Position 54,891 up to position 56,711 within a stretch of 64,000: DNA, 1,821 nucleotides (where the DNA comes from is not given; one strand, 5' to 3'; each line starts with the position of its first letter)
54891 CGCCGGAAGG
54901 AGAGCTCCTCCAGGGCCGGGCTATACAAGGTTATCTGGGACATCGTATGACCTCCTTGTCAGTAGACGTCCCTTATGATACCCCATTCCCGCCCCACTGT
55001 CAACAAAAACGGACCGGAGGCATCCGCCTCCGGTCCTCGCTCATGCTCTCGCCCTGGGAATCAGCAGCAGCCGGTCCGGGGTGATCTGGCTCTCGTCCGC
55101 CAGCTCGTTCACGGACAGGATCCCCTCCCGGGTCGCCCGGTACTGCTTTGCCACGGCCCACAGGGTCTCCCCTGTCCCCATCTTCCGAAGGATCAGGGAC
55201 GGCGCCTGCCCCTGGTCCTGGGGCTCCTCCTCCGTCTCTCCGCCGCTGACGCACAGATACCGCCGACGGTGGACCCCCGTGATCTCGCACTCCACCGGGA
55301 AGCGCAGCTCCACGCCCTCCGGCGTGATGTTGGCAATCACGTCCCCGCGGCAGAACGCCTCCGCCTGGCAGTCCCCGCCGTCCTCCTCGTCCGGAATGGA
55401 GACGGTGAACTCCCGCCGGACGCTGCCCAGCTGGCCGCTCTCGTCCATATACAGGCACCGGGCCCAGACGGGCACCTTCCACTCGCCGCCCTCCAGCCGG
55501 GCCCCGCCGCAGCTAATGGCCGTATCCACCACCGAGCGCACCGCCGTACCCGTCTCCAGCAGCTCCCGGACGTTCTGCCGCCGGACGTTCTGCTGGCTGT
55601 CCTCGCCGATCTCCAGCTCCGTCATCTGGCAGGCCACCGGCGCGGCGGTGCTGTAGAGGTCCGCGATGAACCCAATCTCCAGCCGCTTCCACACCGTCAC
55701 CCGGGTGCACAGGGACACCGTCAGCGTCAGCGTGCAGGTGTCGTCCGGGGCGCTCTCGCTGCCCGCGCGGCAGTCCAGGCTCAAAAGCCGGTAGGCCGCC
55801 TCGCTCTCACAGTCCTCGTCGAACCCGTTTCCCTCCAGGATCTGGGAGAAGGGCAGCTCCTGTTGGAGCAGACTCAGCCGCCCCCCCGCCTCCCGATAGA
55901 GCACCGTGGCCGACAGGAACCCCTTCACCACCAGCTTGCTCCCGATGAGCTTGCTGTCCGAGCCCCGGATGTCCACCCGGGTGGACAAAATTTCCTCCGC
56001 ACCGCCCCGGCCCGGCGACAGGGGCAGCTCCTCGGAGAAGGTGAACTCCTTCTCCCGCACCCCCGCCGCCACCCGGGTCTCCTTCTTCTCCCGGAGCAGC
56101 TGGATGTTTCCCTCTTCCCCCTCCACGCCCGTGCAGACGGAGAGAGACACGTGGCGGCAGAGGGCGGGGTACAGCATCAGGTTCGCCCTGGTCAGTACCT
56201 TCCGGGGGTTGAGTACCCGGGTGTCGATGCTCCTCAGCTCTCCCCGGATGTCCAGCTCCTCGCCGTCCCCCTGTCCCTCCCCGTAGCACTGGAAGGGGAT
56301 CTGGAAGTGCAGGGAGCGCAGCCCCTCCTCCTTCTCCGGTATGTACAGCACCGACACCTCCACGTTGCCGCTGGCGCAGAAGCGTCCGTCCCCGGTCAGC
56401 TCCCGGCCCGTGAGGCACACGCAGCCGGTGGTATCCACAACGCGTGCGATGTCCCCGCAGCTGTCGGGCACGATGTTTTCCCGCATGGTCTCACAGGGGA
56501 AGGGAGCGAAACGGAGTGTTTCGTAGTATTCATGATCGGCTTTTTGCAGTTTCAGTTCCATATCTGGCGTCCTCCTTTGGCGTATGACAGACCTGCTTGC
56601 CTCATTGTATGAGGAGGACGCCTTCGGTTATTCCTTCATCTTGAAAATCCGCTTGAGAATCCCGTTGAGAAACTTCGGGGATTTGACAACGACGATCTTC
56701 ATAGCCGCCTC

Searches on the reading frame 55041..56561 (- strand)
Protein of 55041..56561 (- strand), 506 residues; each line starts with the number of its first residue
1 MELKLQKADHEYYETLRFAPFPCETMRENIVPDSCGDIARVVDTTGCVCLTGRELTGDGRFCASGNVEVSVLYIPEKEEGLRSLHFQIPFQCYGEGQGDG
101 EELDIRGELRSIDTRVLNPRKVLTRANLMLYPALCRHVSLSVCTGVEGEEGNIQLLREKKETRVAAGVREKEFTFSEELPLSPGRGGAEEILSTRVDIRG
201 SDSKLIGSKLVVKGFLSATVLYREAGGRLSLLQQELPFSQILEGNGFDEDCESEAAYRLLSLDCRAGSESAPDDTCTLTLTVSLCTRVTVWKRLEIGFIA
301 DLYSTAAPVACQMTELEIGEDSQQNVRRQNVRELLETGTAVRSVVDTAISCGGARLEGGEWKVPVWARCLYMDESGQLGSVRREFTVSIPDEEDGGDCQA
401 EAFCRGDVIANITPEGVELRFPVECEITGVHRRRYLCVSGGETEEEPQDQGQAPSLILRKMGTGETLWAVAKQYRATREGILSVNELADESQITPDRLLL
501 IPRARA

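Call 7: search_protein_families(library=pfam, proteins=[window:55041-56561:-], max_evalue=0.01)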
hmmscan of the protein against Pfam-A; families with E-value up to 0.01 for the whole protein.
window:55041-56561:- (506 aa): 2 families
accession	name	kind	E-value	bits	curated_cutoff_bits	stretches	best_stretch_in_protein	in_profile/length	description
PF12673.12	SipL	-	2.7e-21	76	23.6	2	189-265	3-76/78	SipL, SPOCS domain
PF01476.26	LysM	-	0.00017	21.9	20.9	1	463-502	5-43/43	LysM domain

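Call 50: find_encoding_contigs(protein=window:55041-56561:-, flank=4200, max_places=10)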
Protein window:55041-56561:- (506 aa): 24 contigs read that carry it; 10 places shown.
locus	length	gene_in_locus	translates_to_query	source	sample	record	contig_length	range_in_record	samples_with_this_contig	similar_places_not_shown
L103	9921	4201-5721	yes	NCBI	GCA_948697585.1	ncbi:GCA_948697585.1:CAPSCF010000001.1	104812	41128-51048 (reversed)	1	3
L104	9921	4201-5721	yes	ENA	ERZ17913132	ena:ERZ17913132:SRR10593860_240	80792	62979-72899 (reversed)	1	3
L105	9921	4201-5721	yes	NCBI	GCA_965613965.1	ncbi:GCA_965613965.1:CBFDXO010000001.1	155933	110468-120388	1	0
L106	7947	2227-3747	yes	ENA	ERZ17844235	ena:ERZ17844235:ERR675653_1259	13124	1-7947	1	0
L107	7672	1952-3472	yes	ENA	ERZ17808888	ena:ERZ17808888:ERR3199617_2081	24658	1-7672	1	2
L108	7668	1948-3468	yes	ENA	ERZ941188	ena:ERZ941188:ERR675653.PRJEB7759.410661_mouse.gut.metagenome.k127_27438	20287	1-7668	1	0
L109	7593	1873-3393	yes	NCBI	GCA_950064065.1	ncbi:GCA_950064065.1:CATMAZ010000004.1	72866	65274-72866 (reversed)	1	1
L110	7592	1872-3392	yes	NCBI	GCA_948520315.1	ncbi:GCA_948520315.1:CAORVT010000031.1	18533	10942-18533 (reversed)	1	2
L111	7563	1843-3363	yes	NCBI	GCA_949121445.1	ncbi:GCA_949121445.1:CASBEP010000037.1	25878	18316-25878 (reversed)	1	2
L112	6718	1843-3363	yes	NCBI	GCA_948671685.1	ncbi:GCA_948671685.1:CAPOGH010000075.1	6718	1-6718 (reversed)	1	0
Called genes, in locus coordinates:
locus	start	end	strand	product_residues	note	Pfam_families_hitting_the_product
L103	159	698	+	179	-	PF00440:TetR_N (weak)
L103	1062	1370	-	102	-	PF21983:NikA-like, PF05713:MobC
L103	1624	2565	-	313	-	PF06970:RepA_N, PF19481:DUF6017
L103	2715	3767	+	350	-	PF13229:Beta_helix (faint)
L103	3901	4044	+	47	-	-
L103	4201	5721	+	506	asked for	PF12673:SipL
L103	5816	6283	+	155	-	PF13302:Acetyltransf_3 (weak), PF00583:Acetyltransf_1, PF13508:Acetyltransf_7 (weak)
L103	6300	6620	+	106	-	PF09860:DUF2087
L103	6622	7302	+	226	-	PF01872:RibD_C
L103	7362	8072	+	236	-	PF00072:Response_reg, PF04397:LytTR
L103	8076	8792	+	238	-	PF14689:SPOB_a, PF14501:HATPase_c_5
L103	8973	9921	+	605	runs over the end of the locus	PF13304:AAA_21 (faint), PF00005:ABC_tran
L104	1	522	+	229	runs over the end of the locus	PF09929:DUF2161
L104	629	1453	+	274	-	PF02899:Phage_int_SAM_1, PF13495:Phage_int_SAM_4 (faint), PF00589:Phage_integrase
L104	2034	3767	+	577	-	-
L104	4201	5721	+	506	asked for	PF12673:SipL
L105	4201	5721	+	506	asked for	PF12673:SipL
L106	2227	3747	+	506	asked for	PF12673:SipL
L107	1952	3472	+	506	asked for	PF12673:SipL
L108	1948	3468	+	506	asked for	PF12673:SipL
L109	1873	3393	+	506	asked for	PF12673:SipL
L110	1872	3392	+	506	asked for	PF12673:SipL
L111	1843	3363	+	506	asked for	PF12673:SipL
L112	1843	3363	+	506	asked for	PF12673:SipL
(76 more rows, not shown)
